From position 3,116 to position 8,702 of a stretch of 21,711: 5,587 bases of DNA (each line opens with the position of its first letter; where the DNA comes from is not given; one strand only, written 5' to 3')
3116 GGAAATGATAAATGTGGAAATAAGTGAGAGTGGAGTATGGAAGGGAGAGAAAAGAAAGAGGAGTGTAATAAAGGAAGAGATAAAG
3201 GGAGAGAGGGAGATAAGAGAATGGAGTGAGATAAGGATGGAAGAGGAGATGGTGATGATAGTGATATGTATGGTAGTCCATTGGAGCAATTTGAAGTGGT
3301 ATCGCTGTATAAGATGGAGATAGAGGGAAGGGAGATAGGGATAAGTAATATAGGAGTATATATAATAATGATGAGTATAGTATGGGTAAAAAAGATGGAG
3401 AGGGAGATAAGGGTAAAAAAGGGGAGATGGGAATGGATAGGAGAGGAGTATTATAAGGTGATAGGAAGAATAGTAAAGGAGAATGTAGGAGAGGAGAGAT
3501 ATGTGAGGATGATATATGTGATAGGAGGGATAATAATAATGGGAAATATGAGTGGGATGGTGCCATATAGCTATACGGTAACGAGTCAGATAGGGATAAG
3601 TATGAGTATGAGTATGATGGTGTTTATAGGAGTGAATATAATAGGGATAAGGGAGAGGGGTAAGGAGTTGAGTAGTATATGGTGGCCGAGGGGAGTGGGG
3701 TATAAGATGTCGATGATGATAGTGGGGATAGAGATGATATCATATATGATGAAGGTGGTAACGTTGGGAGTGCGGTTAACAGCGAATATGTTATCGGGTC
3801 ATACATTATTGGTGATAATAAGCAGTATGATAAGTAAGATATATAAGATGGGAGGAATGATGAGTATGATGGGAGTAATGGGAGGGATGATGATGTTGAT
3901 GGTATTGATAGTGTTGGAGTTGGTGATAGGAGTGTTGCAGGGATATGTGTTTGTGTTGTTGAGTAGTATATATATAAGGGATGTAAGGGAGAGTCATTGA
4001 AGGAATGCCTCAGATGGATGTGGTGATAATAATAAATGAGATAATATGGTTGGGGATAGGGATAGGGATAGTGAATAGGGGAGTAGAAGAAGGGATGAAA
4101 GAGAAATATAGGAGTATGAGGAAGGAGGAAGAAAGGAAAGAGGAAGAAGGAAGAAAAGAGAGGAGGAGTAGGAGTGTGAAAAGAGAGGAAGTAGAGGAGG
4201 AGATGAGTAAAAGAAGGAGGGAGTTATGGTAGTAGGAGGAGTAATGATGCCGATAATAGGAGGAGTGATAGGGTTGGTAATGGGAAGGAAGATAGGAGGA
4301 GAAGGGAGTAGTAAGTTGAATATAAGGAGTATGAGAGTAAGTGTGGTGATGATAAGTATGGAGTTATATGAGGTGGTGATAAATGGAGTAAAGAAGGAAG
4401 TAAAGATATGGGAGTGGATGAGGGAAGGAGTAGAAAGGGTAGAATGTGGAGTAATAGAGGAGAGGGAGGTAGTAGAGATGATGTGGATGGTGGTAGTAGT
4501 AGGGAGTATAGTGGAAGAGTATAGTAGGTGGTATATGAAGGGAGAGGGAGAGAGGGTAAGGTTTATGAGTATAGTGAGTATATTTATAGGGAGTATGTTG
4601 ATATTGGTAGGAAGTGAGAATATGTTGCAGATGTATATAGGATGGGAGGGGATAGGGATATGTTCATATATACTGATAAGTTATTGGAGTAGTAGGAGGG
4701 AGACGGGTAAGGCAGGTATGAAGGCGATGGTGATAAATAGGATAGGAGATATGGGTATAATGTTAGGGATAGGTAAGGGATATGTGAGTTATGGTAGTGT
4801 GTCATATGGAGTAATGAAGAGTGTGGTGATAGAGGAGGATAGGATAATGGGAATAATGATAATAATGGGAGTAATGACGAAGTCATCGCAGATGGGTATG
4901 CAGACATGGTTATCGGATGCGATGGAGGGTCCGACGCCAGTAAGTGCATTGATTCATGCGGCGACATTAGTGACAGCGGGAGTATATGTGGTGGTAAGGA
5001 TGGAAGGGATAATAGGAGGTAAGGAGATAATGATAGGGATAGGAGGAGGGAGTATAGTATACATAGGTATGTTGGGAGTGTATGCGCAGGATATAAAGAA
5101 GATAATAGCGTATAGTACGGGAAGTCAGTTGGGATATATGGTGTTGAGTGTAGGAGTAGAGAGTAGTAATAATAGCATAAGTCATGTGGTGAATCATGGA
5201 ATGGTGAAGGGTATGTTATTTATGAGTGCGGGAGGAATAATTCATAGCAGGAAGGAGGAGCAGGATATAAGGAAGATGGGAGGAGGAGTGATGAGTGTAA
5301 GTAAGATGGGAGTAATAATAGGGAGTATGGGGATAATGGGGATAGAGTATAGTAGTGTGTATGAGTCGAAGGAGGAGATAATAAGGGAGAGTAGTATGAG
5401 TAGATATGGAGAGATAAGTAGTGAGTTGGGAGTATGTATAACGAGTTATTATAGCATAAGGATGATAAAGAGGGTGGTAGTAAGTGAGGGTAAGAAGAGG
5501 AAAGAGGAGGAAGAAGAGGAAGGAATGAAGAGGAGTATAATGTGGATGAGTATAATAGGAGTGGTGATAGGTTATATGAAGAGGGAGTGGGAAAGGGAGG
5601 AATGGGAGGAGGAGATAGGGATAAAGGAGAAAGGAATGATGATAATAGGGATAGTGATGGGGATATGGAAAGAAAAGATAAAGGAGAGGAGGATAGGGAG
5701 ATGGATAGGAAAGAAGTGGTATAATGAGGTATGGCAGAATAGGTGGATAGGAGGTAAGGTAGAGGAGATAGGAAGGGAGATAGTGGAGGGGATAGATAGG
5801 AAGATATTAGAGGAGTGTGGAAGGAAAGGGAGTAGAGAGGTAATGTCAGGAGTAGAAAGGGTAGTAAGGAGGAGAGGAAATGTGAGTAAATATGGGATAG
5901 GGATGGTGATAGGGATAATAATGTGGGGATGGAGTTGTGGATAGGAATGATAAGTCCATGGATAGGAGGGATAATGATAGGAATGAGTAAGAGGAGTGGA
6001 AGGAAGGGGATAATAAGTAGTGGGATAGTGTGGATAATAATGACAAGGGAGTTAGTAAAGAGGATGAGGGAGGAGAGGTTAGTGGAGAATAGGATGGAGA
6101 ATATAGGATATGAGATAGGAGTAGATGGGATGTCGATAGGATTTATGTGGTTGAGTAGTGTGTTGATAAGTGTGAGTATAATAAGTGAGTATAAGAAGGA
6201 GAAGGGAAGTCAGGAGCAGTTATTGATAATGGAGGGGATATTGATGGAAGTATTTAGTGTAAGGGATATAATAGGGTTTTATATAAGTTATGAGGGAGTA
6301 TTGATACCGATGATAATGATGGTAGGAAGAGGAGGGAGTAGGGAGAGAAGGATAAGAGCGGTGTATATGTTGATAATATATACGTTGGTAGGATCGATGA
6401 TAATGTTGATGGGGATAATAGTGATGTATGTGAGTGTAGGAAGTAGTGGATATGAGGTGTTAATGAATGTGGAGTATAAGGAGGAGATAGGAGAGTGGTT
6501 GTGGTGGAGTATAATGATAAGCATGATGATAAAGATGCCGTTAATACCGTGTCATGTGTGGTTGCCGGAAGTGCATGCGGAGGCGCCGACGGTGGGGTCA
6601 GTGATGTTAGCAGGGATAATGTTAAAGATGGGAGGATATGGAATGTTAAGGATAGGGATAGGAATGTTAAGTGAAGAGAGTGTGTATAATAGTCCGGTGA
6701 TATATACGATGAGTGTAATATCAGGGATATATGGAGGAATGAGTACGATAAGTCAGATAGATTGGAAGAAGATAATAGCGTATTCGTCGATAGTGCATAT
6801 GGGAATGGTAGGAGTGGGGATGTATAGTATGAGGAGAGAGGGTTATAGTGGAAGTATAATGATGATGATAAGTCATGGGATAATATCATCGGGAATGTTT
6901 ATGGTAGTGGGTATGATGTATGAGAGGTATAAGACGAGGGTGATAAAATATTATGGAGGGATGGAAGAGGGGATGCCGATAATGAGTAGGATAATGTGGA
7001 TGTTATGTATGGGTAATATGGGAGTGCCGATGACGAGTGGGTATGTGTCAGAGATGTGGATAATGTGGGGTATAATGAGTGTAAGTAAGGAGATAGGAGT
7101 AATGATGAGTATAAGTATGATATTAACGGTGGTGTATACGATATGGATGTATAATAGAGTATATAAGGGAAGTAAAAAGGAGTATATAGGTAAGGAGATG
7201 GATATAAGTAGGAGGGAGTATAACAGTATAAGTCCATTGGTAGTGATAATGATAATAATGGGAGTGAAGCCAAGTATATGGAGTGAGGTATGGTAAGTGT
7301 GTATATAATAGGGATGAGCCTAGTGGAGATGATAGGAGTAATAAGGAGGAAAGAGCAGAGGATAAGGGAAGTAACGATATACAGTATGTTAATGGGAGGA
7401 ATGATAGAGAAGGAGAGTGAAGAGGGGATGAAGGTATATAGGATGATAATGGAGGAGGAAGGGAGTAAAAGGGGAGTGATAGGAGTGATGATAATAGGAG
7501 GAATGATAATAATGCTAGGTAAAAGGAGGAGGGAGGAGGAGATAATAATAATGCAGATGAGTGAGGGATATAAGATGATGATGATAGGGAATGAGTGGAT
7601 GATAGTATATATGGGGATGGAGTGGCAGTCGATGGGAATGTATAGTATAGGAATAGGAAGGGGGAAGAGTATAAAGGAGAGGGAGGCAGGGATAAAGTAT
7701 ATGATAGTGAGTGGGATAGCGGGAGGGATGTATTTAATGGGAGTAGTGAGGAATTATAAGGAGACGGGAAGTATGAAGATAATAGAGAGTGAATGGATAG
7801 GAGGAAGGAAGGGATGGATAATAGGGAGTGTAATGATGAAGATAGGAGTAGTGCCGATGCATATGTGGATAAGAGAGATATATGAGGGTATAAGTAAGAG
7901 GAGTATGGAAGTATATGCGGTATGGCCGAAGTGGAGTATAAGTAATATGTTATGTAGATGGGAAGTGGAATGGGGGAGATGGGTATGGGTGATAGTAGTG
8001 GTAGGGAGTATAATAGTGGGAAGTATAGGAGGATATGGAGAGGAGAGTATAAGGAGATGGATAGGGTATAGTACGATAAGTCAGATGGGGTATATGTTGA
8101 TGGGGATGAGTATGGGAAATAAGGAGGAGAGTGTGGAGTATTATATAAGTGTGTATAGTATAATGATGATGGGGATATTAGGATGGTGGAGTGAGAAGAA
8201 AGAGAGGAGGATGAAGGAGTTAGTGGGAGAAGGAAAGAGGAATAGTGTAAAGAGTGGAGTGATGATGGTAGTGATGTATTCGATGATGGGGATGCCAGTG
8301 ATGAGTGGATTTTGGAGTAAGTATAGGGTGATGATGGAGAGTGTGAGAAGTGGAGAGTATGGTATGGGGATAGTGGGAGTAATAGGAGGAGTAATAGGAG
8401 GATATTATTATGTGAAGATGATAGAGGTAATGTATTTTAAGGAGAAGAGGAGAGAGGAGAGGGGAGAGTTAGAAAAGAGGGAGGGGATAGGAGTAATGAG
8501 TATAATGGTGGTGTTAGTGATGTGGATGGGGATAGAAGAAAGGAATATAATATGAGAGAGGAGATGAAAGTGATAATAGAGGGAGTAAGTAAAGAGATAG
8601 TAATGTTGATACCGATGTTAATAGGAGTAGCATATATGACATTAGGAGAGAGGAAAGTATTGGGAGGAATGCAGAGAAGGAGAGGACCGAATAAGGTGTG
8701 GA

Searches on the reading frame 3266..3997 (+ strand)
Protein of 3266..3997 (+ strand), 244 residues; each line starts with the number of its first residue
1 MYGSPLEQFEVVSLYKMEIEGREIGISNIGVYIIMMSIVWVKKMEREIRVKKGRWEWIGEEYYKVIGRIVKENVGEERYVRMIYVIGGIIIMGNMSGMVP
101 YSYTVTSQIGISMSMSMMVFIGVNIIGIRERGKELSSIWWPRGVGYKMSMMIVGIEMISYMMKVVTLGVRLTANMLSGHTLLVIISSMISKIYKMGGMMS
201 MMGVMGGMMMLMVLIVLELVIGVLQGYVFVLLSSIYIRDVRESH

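Call 14: search_protein_families(library=pfam, proteins=[window:3266-3997:+], max_evalue=0.01)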
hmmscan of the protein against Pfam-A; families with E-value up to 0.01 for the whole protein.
window:3266-3997:+ (244 aa): 1 family
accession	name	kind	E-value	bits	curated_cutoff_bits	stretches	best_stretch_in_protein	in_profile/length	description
PF00119.25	ATP-synt_A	-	6.1e-44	150.9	33.9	1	31-237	7-216/217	ATP synthase A chain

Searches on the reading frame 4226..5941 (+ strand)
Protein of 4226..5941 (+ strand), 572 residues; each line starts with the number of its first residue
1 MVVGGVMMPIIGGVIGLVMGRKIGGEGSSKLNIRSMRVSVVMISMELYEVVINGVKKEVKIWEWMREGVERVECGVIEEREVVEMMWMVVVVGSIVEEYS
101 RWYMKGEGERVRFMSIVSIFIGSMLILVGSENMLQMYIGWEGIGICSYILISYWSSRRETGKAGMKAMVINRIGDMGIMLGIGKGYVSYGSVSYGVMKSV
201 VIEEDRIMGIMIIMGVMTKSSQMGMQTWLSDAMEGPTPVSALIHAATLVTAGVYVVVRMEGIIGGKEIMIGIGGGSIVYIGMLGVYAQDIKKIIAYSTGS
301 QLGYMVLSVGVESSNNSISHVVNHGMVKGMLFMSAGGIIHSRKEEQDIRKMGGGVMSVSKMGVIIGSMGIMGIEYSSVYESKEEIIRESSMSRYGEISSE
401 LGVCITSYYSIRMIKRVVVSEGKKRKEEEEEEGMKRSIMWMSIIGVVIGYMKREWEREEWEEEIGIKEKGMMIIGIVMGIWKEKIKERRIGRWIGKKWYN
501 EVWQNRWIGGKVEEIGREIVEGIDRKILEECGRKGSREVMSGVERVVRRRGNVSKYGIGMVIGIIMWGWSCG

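Call 14: search_protein_families(library=pfam, proteins=[window:4226-5941:+], max_evalue=0.01)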
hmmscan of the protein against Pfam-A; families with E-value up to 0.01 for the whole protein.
window:4226-5941:+ (572 aa): 2 families
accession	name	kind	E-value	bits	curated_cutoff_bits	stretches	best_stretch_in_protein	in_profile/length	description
PF00361.26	Proton_antipo_M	-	1.1e-53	182.8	21.5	1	130-384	1-270/294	NADH:quinone oxidoreductase/Mrp antiporter, TM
PF00662.26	Proton_antipo_N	-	3.7e-05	24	24.5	1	85-114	22-51/51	NADH-Ubiquinone oxidoreductase (complex I), chain 5 N-terminus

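Call 35: find_homologous_proteins(query=window:4226-5941:+, max_evalue=1e-100)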
Query window:4226-5941:+ (572 aa): 5 proteins with E <= 1e-100 among 8000 candidates.
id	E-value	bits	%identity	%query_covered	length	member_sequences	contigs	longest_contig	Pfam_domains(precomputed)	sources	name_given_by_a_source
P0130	0.0e+0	1189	100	100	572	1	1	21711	PF00361.26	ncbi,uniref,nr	ncbi:NADH dehydrogenase subunit 5 (mitochondrion) [Galdieria partita]|uniref:NADH dehydrogenase subu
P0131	0.0e+0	1116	95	99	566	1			PF00662.27,PF00361.26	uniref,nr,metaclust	uniref:NADH-ubiquinone oxidoreductase chain 5 n=1 Tax=Galdieria sulphuraria TaxID=130081 RepID=A0A07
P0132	0.0e+0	1112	93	100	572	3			PF00361.26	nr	nr:NADH dehydrogenase subunit 5 [Galdieria sp.]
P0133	0.0e+0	1025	86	100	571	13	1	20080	PF00662.27,PF00361.26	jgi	-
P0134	1.2e-288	976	83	100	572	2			PF00662.27,PF00361.26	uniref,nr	uniref:NADH-ubiquinone oxidoreductase chain 5 n=1 Tax=Galdieria phlegrea TaxID=1389228 RepID=A0A7H0W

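Call 38: find_related_loci(query=A1, collection=metagenome_contigs, flank=10000)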
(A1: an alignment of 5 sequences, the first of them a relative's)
Query A1 (572 aa) in metagenome_contigs; peptide patterns used: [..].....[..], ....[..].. (x = any residue, [..] = any of these).
435 stretches matched a pattern; 3 encode a relative of the query (tblastn E <= 1e-3); 3 distinct loci.
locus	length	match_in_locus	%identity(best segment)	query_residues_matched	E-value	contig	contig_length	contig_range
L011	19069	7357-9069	86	1-572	0e+0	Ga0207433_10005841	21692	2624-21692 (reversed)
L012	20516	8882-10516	31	62-564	1e-72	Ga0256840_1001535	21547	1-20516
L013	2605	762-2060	33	28-452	1e-68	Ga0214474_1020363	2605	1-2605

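Call 61: find_related_loci(query=A1, collection=genome_contigs, flank=10000)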
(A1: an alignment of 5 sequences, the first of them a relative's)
Query A1 (572 aa) in genome_contigs; peptide patterns used: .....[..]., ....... (x = any residue, [..] = any of these).
177 stretches matched a pattern, but none encodes a relative of the query by tblastn (E <= 1e-3).

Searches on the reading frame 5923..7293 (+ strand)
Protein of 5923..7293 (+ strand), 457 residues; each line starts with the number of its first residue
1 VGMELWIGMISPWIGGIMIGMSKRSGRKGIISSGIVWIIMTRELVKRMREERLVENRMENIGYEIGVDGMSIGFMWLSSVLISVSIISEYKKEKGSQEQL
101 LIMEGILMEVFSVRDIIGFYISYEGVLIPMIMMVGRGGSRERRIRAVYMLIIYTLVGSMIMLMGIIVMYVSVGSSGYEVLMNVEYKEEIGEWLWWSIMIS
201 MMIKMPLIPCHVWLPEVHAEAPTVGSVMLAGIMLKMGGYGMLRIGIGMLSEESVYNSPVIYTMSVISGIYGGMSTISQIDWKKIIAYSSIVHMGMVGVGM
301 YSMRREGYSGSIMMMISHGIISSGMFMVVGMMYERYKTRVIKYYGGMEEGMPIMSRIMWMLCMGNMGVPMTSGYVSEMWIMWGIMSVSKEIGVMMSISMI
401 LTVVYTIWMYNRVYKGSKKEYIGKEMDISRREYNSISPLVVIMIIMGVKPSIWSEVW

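Call 14: search_protein_families(library=pfam, proteins=[window:5923-7293:+], max_evalue=0.01)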
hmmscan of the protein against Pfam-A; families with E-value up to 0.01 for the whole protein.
window:5923-7293:+ (457 aa): 1 family
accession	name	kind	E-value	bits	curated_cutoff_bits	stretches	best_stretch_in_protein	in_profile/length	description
PF00361.26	Proton_antipo_M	-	7.6e-67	226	21.5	1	115-401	3-293/294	NADH:quinone oxidoreductase/Mrp antiporter, TM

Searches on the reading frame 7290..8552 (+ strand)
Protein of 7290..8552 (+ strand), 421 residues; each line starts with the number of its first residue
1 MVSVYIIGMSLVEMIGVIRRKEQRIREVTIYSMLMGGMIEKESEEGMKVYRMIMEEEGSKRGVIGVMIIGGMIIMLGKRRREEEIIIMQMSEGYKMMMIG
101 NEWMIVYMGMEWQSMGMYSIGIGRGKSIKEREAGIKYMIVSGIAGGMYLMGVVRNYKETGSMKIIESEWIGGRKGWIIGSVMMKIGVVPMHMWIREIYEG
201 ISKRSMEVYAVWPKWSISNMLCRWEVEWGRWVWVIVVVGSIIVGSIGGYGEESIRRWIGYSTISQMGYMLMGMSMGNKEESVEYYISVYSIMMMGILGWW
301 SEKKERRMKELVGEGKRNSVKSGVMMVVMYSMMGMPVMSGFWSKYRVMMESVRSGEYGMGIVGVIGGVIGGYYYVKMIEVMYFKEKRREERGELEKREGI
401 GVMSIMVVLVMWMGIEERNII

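Call 14: search_protein_families(library=pfam, proteins=[window:7290-8552:+], max_evalue=0.01)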
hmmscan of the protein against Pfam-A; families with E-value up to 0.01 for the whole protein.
window:7290-8552:+ (421 aa): 1 family
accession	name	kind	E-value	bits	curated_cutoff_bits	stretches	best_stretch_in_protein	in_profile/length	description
PF00361.26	Proton_antipo_M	-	5.6e-36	124.7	21.5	1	101-369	2-293/294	NADH:quinone oxidoreductase/Mrp antiporter, TM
